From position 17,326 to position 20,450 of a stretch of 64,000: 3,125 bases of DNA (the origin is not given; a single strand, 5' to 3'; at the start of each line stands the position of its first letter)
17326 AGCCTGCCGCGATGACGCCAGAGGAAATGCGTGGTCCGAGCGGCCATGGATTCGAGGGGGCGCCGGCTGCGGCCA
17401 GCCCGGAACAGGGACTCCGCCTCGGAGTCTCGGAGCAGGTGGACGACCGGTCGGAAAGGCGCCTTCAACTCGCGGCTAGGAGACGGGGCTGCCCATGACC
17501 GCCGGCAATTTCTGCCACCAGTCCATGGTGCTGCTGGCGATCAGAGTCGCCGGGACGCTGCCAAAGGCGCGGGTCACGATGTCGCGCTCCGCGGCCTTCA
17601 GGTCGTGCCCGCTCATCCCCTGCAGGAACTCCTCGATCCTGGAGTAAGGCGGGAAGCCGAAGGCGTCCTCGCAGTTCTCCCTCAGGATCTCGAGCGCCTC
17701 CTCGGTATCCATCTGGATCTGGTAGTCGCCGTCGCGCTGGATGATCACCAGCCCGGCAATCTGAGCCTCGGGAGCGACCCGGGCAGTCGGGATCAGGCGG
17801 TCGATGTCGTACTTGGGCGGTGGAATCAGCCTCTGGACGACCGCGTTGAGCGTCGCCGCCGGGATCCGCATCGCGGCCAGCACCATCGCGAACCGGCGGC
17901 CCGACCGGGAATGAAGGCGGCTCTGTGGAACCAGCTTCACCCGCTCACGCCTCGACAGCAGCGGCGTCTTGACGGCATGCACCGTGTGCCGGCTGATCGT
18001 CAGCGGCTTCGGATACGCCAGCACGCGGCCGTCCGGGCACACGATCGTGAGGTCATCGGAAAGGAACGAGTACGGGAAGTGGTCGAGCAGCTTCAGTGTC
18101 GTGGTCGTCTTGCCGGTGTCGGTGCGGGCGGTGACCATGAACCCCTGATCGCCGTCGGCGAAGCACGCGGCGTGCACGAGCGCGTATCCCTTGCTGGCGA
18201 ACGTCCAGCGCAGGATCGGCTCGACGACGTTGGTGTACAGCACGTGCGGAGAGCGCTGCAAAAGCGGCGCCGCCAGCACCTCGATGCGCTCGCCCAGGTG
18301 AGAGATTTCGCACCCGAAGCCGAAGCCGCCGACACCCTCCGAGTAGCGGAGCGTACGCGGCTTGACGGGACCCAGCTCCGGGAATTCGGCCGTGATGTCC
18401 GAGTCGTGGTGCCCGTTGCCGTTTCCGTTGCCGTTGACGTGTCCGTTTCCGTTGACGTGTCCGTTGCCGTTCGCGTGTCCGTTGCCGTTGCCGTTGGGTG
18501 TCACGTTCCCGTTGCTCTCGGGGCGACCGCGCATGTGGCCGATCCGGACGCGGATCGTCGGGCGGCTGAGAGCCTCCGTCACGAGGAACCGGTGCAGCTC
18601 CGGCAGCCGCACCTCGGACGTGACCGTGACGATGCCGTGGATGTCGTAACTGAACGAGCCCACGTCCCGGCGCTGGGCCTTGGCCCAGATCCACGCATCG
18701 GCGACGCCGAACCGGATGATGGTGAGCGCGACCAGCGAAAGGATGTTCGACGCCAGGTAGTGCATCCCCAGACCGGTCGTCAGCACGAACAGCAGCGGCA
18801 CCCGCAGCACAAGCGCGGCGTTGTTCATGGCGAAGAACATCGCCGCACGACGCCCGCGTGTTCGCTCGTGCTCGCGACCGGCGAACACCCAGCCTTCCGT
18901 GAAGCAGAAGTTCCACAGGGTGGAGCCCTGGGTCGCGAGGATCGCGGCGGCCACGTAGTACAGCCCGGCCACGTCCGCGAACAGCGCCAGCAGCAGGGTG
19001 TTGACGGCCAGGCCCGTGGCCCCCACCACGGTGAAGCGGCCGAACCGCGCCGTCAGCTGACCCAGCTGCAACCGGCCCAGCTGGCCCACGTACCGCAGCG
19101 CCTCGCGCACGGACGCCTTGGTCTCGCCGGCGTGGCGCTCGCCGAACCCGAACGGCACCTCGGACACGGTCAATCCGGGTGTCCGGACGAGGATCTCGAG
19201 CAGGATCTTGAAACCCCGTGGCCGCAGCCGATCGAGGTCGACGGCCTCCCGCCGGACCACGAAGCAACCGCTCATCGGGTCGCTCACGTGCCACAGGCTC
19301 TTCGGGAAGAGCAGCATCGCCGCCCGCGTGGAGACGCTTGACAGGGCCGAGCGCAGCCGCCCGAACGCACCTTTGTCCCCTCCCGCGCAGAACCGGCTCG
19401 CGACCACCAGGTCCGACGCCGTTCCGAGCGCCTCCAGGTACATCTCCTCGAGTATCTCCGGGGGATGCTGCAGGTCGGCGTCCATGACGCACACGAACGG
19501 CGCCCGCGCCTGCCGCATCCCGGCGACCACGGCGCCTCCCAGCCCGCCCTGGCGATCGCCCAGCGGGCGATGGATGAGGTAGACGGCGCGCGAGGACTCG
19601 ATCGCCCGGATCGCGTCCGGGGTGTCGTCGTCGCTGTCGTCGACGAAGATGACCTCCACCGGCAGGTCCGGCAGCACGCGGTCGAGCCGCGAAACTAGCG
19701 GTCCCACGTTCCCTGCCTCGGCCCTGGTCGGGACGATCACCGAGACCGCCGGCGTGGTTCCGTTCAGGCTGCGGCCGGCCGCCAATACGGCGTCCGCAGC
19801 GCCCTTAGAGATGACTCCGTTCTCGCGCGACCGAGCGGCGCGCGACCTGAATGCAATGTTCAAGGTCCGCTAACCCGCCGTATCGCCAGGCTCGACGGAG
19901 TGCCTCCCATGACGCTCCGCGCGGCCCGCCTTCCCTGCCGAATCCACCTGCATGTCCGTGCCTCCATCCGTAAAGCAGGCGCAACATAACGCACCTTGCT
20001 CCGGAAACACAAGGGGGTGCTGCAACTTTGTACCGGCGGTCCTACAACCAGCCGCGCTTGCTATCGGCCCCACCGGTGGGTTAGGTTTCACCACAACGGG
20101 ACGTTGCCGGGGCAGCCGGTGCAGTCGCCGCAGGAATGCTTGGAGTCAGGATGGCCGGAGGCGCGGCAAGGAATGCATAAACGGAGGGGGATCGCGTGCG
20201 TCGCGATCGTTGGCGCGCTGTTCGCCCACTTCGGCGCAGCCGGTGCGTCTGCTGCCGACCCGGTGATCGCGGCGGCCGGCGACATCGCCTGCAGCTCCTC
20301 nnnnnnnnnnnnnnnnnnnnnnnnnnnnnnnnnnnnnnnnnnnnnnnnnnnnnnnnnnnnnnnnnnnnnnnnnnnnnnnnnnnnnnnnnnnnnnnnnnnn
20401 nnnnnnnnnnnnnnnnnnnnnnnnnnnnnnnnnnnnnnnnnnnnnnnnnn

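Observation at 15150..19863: Unusual glycosylation pair: GT2-GtrA-(N/G/H linker)-HprK-like P-loop fusion followed by a PMT/ArnT-like GT-C, divergent from a giant Thr/Pro-linker exoprotein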

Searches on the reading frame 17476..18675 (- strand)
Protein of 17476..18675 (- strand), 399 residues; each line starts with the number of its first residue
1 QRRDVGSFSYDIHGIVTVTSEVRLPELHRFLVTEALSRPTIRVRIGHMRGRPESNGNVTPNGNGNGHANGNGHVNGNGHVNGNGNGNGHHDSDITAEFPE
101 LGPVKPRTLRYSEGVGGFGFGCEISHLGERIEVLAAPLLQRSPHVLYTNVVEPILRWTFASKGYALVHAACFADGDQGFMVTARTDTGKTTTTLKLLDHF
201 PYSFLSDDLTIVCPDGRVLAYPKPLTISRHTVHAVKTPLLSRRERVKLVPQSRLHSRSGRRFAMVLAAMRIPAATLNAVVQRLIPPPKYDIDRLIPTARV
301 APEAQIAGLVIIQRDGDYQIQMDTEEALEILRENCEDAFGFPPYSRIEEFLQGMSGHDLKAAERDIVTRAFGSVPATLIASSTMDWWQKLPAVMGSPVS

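Call 62: predict_structure(alignment_id=A3)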
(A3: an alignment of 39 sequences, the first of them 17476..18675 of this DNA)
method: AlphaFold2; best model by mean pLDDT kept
length: 399 residues; sequences in the alignment: 39
mean_pLDDT: 84.9   pTM: 0.83
mean pLDDT of the five models: 84.9, 83.8, 82.6, 82.4, 82.3
residues with pLDDT >= 90: 266; 70-90: 70; 50-70: 12; < 50: 51
segments of 3 or more residues with pLDDT < 50: 1-4, 53-97
pLDDT, mean of each block of 10 residues (from residue 1): 70 98 96 96 91 48 40 36 37 45 78 85 94 97 96 96 96 97 90 95 95 98 92 87 91 76 81 91 92 94 98 96 97 87 91 86 97 97 95 73
secondary structure, 60 per line:
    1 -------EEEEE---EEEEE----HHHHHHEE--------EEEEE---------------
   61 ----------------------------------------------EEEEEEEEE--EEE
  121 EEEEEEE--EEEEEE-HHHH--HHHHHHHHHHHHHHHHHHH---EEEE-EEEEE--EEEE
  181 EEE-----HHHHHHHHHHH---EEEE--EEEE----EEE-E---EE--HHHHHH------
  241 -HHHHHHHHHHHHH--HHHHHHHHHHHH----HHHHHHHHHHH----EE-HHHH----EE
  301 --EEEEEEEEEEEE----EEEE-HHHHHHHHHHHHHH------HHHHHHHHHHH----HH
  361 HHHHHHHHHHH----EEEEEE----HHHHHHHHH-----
elements in order: E8-12 E16-20 H25-30 E41-45 E107-115 E118-127 E130-135 H137-140 H143-161 E165-168 E170-174 E177-183 H189-199 E203-206 E209-212 E217-219 H229-234 H242-254 H257-268 H273-283 H291-294 E303-314 E319-322 H324-337 H344-354 H359-371 E376-381 H386-394

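Call 65: fold_search(model_id=the predicted structure, library=pdb)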
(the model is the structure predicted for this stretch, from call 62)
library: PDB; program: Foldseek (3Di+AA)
matches with E <= 10: 356; with E <= 0.001: 0
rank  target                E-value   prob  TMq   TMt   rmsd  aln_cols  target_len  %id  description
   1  1kkm_B                1.5e-03  0.99  0.19  0.41  17.1       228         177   12  L.casei HprK/P in complex with B.subtilis P-Ser-HPr (released 2002-08-28)
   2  2py7                  1.5e-03  0.99  0.31  0.24   9.9       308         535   11  Crystal structure of E. coli phosphoenolpyruvate carboxykinase mutant Lys213Ser complexed with ATP-Mg2+-Mn2+ (released 2008-04-22)
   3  1xkv_B                1.5e-03  0.99  0.31  0.25   9.0       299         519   13  Crystal Structure Of ATP-Dependent Phosphoenolpyruvate Carboxykinase From Thermus thermophilus HB8 (released 2005-10-11)
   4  1jb1                  1.8e-03  0.99  0.22  0.49  17.1       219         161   11  Lactobacillus casei HprK/P Bound to Phosphate (released 2001-08-08)
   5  1kkl_C                2.1e-03  0.99  0.20  0.45  15.9       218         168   12  L.casei HprK/P in complex with B.subtilis HPr (released 2002-08-28)
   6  1kkl_B                2.2e-03  0.99  0.20  0.45  16.8       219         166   12  L.casei HprK/P in complex with B.subtilis HPr (released 2002-08-28)
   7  1kkm_C                2.9e-03  0.97  0.19  0.41  17.0       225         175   12  L.casei HprK/P in complex with B.subtilis P-Ser-HPr (released 2002-08-28)
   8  1kkm_A                3.4e-03  0.98  0.20  0.43  16.5       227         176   12  L.casei HprK/P in complex with B.subtilis P-Ser-HPr (released 2002-08-28)
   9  2qmh_H                3.7e-03  1.00  0.21  0.43   3.4       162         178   10  structure of V267F mutant HprK/P (released 2007-09-18)
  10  1knx_D                3.7e-03  0.90  0.20  0.26  18.4       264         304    9  HPr kinase/phosphatase from Mycoplasma pneumoniae (released 2002-12-31)
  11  1kkl_A                4.3e-03  0.97  0.19  0.44  16.7       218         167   12  L.casei HprK/P in complex with B.subtilis HPr (released 2002-08-28)
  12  2qmh_J                5.2e-03  1.00  0.20  0.43   3.7       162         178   10  structure of V267F mutant HprK/P (released 2007-09-18)
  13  1ko7_A                5.2e-03  0.99  0.21  0.28  12.5       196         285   10  X-ray structure of the HPr kinase/phosphatase from Staphylococcus xylosus at 1.95 A resolution (released 2002-04-03)
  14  2qmh_K                5.5e-03  0.97  0.20  0.45  16.3       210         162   11  structure of V267F mutant HprK/P (released 2007-09-18)
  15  2qmh_E                8.2e-03  0.96  0.20  0.44  16.4       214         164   12  structure of V267F mutant HprK/P (released 2007-09-18)
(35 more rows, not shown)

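Call 73: search_protein_families(library=pfam, proteins=[window:17476-18675:-], max_evalue=1)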
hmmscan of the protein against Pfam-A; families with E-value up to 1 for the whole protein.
window:17476-18675:- (399 aa): 1 family
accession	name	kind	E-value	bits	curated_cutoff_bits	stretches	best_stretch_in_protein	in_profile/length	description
PF22807.2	TrAA12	-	0.0017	17.2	30.9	1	53-92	394-433/463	TrAA12-like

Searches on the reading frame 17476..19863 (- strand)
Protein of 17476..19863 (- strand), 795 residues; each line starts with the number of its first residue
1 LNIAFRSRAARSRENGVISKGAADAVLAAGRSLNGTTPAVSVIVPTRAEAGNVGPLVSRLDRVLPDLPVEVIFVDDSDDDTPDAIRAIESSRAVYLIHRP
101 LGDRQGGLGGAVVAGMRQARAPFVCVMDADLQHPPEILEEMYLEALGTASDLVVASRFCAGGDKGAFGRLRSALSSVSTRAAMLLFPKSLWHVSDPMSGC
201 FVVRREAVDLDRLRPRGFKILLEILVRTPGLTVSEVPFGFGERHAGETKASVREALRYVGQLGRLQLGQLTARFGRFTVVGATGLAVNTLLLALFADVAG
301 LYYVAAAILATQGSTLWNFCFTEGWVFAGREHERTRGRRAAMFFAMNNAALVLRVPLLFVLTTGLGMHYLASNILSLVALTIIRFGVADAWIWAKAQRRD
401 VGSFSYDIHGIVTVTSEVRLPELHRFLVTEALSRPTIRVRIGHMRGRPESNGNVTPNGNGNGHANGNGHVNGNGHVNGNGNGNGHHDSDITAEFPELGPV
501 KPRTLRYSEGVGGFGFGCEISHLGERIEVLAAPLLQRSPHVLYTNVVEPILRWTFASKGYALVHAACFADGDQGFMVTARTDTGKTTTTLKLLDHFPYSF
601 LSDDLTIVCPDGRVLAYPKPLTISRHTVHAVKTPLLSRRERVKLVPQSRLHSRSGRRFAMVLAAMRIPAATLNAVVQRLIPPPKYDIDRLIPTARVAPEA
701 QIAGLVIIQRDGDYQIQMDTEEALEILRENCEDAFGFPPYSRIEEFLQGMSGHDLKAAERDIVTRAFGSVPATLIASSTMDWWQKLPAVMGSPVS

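Call 5: search_protein_families(library=pfam, proteins=[window:17476-19863:-], max_evalue=0.01)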
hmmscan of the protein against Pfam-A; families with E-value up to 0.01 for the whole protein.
window:17476-19863:- (795 aa): 5 families
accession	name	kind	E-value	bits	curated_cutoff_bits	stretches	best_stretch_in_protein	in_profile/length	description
PF00535.33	Glycos_transf_2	-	3.1e-21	76.5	23.3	1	41-208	1-164/168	Glycosyl transferase family 2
PF04138.20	GtrA_DPMS_TM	-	3.1e-17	63.3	26.1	1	276-393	1-117/117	GtrA/DPMS, transmembrane domain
PF13506.12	Glyco_transf_21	-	0.00069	19.6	21.7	1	112-175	22-84/174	Glycosyl transferase family 21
PF13641.12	Glyco_tranf_2_3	-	0.001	19.6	27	1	38-140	1-106/230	Glycosyltransferase like family 2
PF22807.2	TrAA12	-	0.0044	15.8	30.9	1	449-488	394-433/463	TrAA12-like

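Call 6: search_protein_families(library=ncbifam, proteins=[window:17476-19863:-], max_evalue=0.01)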
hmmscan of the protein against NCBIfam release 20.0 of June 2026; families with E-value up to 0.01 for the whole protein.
window:17476-19863:- (795 aa): 15 families
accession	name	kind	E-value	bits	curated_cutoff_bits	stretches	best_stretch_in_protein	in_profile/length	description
NF047588.1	GlcsyltransPgfSStrep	equivalog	2.2e-09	37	500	1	66-164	32-128/308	glycosyltransferase PgfS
TIGR04182.1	glyco_TIGR04182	equivalog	8.1e-09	35.3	325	1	40-259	2-211/293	S-layer glycoprotein N-glycosyltransferase AglJ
TIGR03965.1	mycofact_glyco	equivalog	4.1e-07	29.2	280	1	25-208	60-241/467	mycofactocin biosynthesis glycosyltransferase MftF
NF007986.1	PRK10714.1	equivalog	4.9e-07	29.1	529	1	39-157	7-126/316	undecaprenyl-phosphate 4-deoxy-4-formamido-L-arabinose transferase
TIGR03469.1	HpnB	hypoth_equivalog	3e-06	26.5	379.25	1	35-152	41-167/386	hopene-associated glycosyltransferase HpnB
TIGR04283.1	glyco_like_mftF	equivalog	3.3e-06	26.9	182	1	40-141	1-93/221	TIGR04283 family arsenosugar biosynthesis glycosyltransferase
NF041391.1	DPhHxTase_Halo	equivalog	1e-05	24.7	375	1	48-249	5-191/213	dolichyl-phosphate hexose transferase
NF010496.0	PRK13915.1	equivalog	1.2e-05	24.6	262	1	38-144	31-140/307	glucosyl-3-phosphoglycerate synthase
NF058614.1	PPMAGASynPpgS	equivalog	5.4e-05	22.7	370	1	40-208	2-162/226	polyprenyl-phospho-N-acetylgalactosaminyl synthase PpgS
NF041875.1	EPS_EpsD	equivalog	7.6e-05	22.2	370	1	40-154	1-112/325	exopolysaccharide biosynthesis glycosyltransferase EpsD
NF053846.1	glyco_with_XrtP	equivalog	0.00045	19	520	1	42-141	45-154/440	XrtP-associated glycosyltransferase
TIGR04352.1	HprK_rel_A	equivalog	0.00066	18.9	200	1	551-631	85-167/280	HprK-related kinase A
NF045692.1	OglycostaseCruG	equivalog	0.0014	17.6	600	1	36-154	39-161/386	2'-O-glycosyltransferase CruG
TIGR03937.1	PgaC_IcaA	equivalog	0.0021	17.1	422.3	1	36-130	43-135/407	poly-beta-1,6-N-acetyl-D-glucosamine synthase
NF047683.1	TeichurnBiosyTuaG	equivalog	0.0078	15.9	400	0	36-140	4-106/252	teichuronic acid biosynthesis protein TuaG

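Call 13: find_encoding_contigs(protein=window:17476-19863:-, flank=10000, max_places=6)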
Protein window:17476-19863:- (795 aa): no gene with exactly this product is on record in the collection.

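Call 23: search_protein_families(library=pfam, alignment_id=A2, max_evalue=0.001)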
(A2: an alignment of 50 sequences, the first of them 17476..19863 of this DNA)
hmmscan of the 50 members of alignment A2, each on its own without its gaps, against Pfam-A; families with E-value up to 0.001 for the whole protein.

A. member 1, window:17476-19863:- (795 aa): 3 families
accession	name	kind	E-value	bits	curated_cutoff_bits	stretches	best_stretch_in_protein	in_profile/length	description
PF00535.33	Glycos_transf_2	-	3.1e-21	76.5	23.3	1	41-208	1-164/168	Glycosyl transferase family 2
PF04138.20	GtrA_DPMS_TM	-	3.1e-17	63.3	26.1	1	276-393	1-117/117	GtrA/DPMS, transmembrane domain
PF13506.12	Glyco_transf_21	-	0.00069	19.6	21.7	0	112-175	22-84/174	Glycosyl transferase family 21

B. families by the number of members that match (of 50 scanned): 9 families
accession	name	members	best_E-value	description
PF00535.33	Glycos_transf_2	27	1.5e-29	Glycosyl transferase family 2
PF04138.20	GtrA_DPMS_TM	27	4.9e-29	GtrA/DPMS, transmembrane domain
PF13641.12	Glyco_tranf_2_3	24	1e-11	Glycosyltransferase like family 2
PF12804.13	NTP_transf_3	8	3.8e-08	MobA-like NTP transferase domain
PF07475.17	Hpr_kinase_C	5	2.7e-06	HPr Serine kinase C-terminal domain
PF13231.12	PMT_2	4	1e-20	Dolichyl-phosphate-mannose-protein mannosyltransferase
PF02366.24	PMT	4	1.9e-14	Dolichyl-phosphate-mannose-protein mannosyltransferase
PF13506.12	Glyco_transf_21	3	3.4e-05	Glycosyl transferase family 21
PF13704.12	Glyco_tranf_2_4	1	0.00027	Glycosyl transferase family 2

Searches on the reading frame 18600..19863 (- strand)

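Call 49: search_solved_structures(query=window:18600-19863:-, max_evalue=0.001, show_alignments=1)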
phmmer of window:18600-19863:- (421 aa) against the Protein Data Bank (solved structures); distinct sequences matched with E-value up to 0.001: 8.
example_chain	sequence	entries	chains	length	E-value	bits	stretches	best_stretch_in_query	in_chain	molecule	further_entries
5mlz_A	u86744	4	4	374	1.9e-50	175.3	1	37-393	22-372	Dolichol monophosphate mannose synthase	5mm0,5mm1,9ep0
8vxh_A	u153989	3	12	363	5.5e-07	32.2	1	39-292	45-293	Undecaprenyl-phosphate 4-deoxy-4-formamido-L-arabinose transferase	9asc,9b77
9bhc_C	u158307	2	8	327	6.7e-07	31.9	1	39-292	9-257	Undecaprenyl-phosphate 4-deoxy-4-formamido-L-arabinose transferase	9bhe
5ekp_C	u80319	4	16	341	7.9e-07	31.7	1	36-162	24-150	Uncharacterized glycosyltransferase sll0501 | Glycosyltransferase sll0501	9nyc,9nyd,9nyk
5eke_A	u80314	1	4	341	8.1e-07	31.6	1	36-162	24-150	Uncharacterized glycosyltransferase sll0501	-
9nye_A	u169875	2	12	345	8.2e-07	31.6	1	36-162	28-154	Glycosyltransferase sll0501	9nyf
9hwj_A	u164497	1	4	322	1.6e-06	30.6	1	39-291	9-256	Undecaprenyl-phosphate 4-deoxy-4-formamido-L-arabinose transferase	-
6h1j_A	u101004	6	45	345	0.0005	22.4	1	35-160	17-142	Probable ss-1,3-N-acetylglucosaminyltransferase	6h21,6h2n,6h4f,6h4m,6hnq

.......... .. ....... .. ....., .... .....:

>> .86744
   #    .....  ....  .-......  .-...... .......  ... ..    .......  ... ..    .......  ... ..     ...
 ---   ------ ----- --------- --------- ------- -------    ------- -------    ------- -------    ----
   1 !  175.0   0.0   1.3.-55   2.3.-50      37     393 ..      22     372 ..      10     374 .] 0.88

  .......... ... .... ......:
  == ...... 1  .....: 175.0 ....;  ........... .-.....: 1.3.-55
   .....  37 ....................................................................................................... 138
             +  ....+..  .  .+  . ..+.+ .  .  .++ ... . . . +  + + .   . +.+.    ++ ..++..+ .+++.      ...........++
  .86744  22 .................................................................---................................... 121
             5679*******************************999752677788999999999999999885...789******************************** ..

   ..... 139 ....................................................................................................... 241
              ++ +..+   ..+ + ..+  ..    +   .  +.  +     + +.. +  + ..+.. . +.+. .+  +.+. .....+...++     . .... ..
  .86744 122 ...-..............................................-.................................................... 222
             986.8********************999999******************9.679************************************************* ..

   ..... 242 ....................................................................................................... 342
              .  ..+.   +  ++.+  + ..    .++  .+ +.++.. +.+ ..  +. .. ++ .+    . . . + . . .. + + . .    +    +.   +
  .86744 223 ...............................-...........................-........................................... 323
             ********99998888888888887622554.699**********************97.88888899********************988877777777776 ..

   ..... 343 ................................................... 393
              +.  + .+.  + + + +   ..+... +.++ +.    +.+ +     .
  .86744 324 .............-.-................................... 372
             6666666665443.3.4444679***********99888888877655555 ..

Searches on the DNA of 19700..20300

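Call 77: search_rna_families(source=window, start=19700, end=20300, threshold=evalue, max_evalue=1, show_alignments=2)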
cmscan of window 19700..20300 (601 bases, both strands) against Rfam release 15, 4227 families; matches with E-value up to 1: 1.
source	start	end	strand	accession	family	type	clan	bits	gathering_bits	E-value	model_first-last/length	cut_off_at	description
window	19997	20097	+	RF01517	iscRS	Cis-reg;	-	15.9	40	0.8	1-110/110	no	iscR stability element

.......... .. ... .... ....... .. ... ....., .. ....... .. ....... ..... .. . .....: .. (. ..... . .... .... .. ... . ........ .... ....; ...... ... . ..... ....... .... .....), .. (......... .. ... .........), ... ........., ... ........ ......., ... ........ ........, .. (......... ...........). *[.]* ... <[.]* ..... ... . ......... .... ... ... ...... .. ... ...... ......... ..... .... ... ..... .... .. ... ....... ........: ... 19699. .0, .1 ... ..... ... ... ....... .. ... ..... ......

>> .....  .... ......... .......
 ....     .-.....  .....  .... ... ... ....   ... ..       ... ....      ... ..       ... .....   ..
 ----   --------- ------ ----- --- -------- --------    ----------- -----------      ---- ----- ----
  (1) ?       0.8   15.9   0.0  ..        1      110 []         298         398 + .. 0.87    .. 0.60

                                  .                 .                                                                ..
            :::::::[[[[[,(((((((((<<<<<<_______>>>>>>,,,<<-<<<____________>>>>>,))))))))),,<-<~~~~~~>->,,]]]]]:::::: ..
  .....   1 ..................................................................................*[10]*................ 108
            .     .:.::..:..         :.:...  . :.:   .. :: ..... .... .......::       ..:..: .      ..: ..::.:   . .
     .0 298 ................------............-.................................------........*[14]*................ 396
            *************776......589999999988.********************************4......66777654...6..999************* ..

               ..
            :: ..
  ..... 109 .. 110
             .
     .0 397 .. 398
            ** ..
